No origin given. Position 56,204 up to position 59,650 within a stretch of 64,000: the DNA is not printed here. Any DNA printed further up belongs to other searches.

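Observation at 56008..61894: Complete, low-GC type II-C CRISPR-Cas island wedged between a glycan cluster and tRNA-Arg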

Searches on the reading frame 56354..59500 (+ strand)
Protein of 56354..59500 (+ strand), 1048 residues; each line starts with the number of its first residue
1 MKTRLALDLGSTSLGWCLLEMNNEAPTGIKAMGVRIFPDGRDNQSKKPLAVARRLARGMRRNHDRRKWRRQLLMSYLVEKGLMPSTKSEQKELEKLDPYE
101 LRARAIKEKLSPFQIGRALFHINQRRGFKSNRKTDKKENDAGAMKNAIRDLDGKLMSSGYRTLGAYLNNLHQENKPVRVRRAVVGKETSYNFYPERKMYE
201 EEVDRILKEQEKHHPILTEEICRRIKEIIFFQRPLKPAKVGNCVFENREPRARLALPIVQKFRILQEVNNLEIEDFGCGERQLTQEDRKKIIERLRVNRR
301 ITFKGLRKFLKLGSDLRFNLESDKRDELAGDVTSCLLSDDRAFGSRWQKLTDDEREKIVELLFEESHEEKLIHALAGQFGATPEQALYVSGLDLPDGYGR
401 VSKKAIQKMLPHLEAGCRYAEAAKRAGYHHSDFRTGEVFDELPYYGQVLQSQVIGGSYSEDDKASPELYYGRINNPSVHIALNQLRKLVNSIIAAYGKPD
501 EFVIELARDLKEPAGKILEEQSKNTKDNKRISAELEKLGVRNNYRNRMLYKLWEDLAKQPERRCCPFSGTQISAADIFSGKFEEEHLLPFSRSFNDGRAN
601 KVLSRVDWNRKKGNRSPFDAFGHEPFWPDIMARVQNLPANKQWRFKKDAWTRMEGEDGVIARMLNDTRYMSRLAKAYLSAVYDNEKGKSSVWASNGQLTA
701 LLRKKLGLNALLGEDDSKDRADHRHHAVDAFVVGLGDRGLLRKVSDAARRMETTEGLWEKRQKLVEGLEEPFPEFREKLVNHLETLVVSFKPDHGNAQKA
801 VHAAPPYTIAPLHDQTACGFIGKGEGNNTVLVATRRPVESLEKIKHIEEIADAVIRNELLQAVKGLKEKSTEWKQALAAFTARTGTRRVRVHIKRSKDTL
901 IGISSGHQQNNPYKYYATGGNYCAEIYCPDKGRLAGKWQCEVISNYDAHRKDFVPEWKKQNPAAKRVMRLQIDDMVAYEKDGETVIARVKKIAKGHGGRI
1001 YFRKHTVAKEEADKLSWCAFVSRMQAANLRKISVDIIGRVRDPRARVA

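Call 8: search_protein_families(library=ncbifam, proteins=[window:56354-59500:+])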
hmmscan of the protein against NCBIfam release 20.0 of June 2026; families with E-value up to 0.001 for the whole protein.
window:56354-59500:+ (1048 aa): 2 families
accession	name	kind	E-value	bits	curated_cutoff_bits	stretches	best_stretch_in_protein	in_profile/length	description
TIGR01865.2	cas_Csn1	equivalog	1.3e-193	646.1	100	1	4-1038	2-1069/1070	type II CRISPR RNA-guided endonuclease Cas9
NF049971.1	CRISPR_Cas9d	exception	1.9e-42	146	375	2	265-1006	310-968/986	type II CRISPR RNA-guided endonuclease Cas9d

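Call 9: search_protein_families(library=pfam, proteins=[window:56354-59500:+])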
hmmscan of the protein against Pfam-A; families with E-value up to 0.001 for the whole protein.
window:56354-59500:+ (1048 aa): 4 families
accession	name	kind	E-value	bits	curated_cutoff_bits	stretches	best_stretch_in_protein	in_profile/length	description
PF18541.7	RuvC_III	-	1e-19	71.7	26.2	1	656-792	3-174/179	RuvC endonuclease subdomain 3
PF13395.12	HNH_4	-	2.9e-15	56.4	22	1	565-618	1-54/54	HNH endonuclease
PF18470.6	Cas9_a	-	5.8e-11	42.9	26.9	1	238-364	5-142/221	Cas9 alpha-helical lobe domain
PF16592.10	Cas9_REC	-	0.00015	21.1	25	0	258-313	348-399/541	REC lobe of CRISPR-associated endonuclease Cas9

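Call 11: find_encoding_contigs(protein=window:56354-59500:+, flank=10000, max_places=6)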
Protein window:56354-59500:+ (1048 aa): 1 contig read that carries it; 1 place shown.
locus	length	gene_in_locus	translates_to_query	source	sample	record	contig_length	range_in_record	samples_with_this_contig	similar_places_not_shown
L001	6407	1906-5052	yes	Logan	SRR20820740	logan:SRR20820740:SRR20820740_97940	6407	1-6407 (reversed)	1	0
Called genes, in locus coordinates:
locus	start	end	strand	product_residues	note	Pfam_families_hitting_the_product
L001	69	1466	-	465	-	-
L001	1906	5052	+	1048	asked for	PF18470:Cas9_a, PF13395:HNH_4, PF18541:RuvC_III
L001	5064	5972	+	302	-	PF01867:Cas_Cas1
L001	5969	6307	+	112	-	PF09827:CRISPR_Cas2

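Call 13: find_homologous_proteins(query=window:56354-59497:+, max_evalue=1e-20)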
Query window:56354-59497:+ (1048 aa): 5601 proteins with E <= 1e-20 among 8000 candidates; the best 120 are listed.
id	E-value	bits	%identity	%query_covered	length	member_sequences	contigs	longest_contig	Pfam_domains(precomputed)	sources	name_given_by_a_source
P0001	0.0e+0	2404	100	100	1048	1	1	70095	PF13395.13,PF18470.7,PF18541.8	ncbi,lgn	-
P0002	0.0e+0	1619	67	100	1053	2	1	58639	PF13395.13,PF18470.7,PF18541.8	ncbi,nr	ncbi:MAG: type II CRISPR RNA-guided endonuclease Cas9 [Alphaproteobacteria bacterium]|nr:type II CRI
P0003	0.0e+0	1588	66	100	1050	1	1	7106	PF13395.13,PF18470.7,PF18541.8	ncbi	-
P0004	0.0e+0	1586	66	100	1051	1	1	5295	PF13395.13,PF18470.7,PF18541.8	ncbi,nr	ncbi:MAG: type II CRISPR RNA-guided endonuclease Cas9 [Alphaproteobacteria bacterium]|nr:type II CRI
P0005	0.0e+0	1544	65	100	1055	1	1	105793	PF13395.13,PF18470.7,PF18541.8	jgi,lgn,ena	-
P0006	0.0e+0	1478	61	100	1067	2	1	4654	PF13395.13,PF18470.7,PF18541.8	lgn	-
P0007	0.0e+0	1440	60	100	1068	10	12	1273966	PF13395.13,PF18470.7,PF18541.8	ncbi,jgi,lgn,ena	jgi:CRISPR-associated endonuclease Csn1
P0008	0.0e+0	1432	62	94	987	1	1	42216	PF13395.13,PF18470.7,PF18541.8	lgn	-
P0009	0.0e+0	1431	61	100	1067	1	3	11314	PF13395.13,PF18470.7,PF18541.8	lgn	-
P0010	0.0e+0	1429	60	100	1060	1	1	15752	PF13395.13,PF18470.7,PF18541.8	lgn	-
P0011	0.0e+0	1419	60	100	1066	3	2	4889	PF13395.13,PF18470.7,PF18541.8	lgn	-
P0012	0.0e+0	1419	60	100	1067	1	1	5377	PF13395.13,PF18470.7,PF18541.8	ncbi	-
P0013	0.0e+0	1415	59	100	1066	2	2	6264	PF13395.13,PF18470.7,PF18541.8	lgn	-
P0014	0.0e+0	1409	60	100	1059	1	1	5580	PF13395.13,PF18470.7,PF18541.8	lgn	-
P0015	0.0e+0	1408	59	100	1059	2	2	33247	PF13395.13,PF18470.7,PF18541.8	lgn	-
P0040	0.0e+0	1290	55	100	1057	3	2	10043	PF13395.13,PF18470.7,PF22702.3,PF18541.8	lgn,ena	-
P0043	0.0e+0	1280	55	100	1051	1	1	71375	PF13395.13,PF18470.7,PF18541.8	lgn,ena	-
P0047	0.0e+0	1215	53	100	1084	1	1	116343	PF13395.13,PF18470.7,PF18541.8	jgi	jgi:CRISPR-associated endonuclease Csn1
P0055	0.0e+0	1188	53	100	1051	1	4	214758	PF13395.13,PF18470.7,PF18541.8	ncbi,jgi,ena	-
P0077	0.0e+0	1055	49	100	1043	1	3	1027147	PF13395.13,PF18470.7,PF18541.8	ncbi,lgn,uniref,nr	ncbi:type II CRISPR RNA-guided endonuclease Cas9 [Sneathiella chinensis]|uniref:CRISPR-associated en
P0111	1.8e-276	938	45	100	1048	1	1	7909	PF13395.13,PF18470.7,PF18541.8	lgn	-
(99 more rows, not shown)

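Call 14: search_solved_structures(query=window:56354-59497:+, max_evalue=0.00001)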
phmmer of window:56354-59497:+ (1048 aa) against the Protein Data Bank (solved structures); distinct sequences matched with E-value up to 0.00001: 44.
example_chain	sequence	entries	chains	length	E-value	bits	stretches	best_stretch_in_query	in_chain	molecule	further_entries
9ar4_A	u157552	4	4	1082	5e-62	213.3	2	1-319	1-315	CRISPR-associated endonuclease Cas9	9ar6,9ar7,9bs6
8jtj_A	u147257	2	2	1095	9.1e-61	209.2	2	1-319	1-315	CRISPR-associated endonuclease Cas9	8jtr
8uza_A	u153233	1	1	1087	8.6e-60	206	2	1-319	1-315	CRISPR-associated endonuclease Cas9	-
8uzb_A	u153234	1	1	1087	2.2e-59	204.6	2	1-319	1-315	CRISPR-associated endonuclease Cas9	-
21dz_A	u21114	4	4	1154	7.1e-59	202.9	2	464-745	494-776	CRISPR-associated endonuclease Cas9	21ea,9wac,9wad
8ja0_A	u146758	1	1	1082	4.4e-58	200.3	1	5-751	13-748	CRISPR-associated endonuclease Cas9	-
6kc8_A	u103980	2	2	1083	4.4e-58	200.3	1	5-751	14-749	CRISPR-associated endonuclease Cas9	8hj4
6jdq_A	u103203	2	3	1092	4.6e-58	200.2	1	5-751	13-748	CRISPR-associated endonuclease Cas9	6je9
6jdv_A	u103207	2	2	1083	9.6e-57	195.9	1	5-751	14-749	CRISPR-associated endonuclease Cas9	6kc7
6je4_A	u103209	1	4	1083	1.3e-55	192.2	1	5-752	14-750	CRISPR-associated endonuclease Cas9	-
6je3_A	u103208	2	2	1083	5.4e-55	190.1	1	5-752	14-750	CRISPR-associated endonuclease Cas9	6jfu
8hnt_A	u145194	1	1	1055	8e-49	169.6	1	5-746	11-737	CRISPR-associated endonuclease Cas9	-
8hnw_A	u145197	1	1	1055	1.8e-47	165.1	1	5-746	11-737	CRISPR-associated endonuclease Cas9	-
8hnv_A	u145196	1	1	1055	2e-46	161.7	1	5-746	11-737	CRISPR-associated endonuclease Cas9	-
5x2g_A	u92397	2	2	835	7.8e-34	120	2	4-424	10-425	CRISPR-associated endonuclease Cas9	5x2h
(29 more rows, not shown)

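Call 15: find_encoding_contigs(protein=P0002, flank=10000, max_places=3)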
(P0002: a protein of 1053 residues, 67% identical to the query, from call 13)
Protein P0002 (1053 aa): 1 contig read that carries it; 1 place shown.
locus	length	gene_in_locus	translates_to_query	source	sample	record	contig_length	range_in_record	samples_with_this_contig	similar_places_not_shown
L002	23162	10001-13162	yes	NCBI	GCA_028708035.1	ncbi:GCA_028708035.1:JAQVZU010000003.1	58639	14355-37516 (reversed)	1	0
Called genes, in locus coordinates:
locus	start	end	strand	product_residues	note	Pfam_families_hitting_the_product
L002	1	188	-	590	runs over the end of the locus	PF01343:Peptidase_S49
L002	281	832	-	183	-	PF03449:GreA_GreB_N, PF01272:GreA_GreB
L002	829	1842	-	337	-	PF06258:Mito_fiss_Elm1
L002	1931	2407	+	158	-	PF01047:MarR (weak), PF13404:HTH_AsnC-type, PF13412:HTH_24, PF01037:AsnC_trans_reg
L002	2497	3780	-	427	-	PF00464:SHMT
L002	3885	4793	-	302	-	PF11306:DUF3108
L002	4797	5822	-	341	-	PF01384:PHO4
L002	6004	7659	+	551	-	PF01921:tRNA-synt_1f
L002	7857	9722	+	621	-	PF05048:NosD (faint), PF13229:Beta_helix (weak), PF12708:Pect-lyase_RHGA_epim (faint)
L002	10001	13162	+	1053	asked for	PF18470:Cas9_a, PF13395:HNH_4, PF18541:RuvC_III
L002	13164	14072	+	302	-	PF01867:Cas_Cas1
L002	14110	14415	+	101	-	PF09827:CRISPR_Cas2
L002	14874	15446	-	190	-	PF13384:HTH_23 (weak), PF13565:HTH_32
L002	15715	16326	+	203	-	PF12307:DUF3631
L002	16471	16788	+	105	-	-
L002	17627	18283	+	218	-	PF00834:Ribul_P_3_epim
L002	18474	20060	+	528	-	PF07940:Hepar_II_III_C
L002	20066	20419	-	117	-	PF02021:UPF0102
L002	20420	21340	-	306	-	PF00590:TP_methylase, PF23016:RsmI_C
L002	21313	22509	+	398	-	PF04348:LppC, PF13458:Peripla_BP_6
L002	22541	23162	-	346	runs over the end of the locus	PF06723:MreB_Mbl, PF00022:Actin, PF11104:PilM_2 (faint), PF00012:HSP70, PF14450:FtsA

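Call 16: find_encoding_contigs(protein=P0005, flank=10000, max_places=3)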
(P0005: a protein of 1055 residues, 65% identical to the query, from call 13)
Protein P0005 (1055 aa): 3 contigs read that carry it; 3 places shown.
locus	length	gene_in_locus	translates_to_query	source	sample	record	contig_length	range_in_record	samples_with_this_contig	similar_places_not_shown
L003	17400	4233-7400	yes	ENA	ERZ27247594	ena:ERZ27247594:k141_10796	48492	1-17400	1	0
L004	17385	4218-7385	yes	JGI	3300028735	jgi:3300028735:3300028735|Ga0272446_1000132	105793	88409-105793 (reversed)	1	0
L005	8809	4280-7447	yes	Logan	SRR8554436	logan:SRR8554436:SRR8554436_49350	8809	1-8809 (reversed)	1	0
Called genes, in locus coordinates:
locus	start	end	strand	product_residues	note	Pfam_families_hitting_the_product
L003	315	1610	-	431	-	PF03237:Terminase_6N, PF17289:Terminase_6C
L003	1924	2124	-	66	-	-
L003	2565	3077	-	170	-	PF20057:DUF6456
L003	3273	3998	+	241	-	PF01381:HTH_3, PF13443:HTH_26 (faint), PF13560:HTH_31, PF00717:Peptidase_S24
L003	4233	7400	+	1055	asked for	PF18470:Cas9_a, PF13395:HNH_4, PF18541:RuvC_III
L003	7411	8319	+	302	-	PF01867:Cas_Cas1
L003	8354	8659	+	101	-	PF09827:CRISPR_Cas2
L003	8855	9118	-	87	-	-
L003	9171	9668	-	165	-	-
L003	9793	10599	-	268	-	PF06426:SATase_N, PF00132:Hexapep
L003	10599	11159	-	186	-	PF00731:AIRC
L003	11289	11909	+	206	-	PF00990:GGDEF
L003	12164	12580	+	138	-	PF01127:Sdh_cyt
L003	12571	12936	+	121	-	-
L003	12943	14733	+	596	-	PF00890:FAD_binding_2, PF01266:DAO (faint), PF02910:Succ_DH_flav_C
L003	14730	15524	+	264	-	PF13085:Fer2_3, PF13183:Fer4_8 (weak), PF13237:Fer4_10 (weak), PF13534:Fer4_17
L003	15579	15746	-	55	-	-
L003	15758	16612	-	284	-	PF00749:tRNA-synt_1c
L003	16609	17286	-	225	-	PF13371:TPR_9 (faint), PF13428:TPR_14 (faint), PF14559:TPR_19 (faint), PF00515:TPR_1 (faint), PF07719:TPR_2 (faint), PF13414:TPR_11 (faint), PF13432:TPR_16 (weak)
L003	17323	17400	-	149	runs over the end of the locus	PF00436:SSB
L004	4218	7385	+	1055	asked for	PF18470:Cas9_a, PF13395:HNH_4, PF18541:RuvC_III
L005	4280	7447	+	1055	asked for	PF18470:Cas9_a, PF13395:HNH_4, PF18541:RuvC_III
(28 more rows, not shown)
